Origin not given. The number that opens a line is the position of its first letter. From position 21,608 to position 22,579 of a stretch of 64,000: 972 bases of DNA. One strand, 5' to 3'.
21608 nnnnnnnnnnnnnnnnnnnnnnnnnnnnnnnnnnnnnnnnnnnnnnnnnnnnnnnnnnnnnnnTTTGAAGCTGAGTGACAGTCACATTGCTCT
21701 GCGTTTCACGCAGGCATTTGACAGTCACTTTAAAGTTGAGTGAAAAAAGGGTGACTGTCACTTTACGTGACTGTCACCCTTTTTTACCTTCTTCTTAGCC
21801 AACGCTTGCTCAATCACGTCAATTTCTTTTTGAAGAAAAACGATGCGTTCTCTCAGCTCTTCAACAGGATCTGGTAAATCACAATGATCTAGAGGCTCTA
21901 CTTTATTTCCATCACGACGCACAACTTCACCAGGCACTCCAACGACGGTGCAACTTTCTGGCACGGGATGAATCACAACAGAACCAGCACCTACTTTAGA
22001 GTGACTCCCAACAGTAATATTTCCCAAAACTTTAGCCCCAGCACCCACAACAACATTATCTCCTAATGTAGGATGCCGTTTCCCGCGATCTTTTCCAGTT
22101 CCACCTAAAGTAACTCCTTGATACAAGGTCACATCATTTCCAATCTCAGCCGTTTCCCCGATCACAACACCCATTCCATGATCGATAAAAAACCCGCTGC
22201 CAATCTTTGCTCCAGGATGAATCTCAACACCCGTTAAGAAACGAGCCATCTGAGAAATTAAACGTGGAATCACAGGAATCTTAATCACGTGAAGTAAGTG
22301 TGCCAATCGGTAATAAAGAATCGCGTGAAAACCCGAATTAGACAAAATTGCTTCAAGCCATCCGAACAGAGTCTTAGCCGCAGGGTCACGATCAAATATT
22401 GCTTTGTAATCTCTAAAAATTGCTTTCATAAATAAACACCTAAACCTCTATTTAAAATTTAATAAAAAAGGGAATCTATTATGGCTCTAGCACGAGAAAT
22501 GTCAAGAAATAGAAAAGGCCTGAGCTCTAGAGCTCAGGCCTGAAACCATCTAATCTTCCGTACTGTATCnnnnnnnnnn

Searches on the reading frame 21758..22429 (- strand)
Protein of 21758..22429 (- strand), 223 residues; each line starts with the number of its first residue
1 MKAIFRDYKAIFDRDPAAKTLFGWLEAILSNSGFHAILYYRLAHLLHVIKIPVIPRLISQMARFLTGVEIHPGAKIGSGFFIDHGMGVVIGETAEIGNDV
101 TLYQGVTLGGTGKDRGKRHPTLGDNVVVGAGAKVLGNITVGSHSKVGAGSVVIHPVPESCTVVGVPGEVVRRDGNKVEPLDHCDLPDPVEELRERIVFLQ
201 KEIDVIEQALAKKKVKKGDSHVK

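Call 45: search_protein_families(library=pfam, proteins=[window:21758-22429:-], max_evalue=0.00001)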
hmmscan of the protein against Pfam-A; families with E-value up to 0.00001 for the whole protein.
window:21758-22429:- (223 aa): 1 family
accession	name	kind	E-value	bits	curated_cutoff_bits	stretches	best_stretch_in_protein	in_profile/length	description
PF00132.30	Hexapep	-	1.7e-14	53.3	27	1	119-153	1-35/36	Bacterial transferase hexapeptide (six repeats)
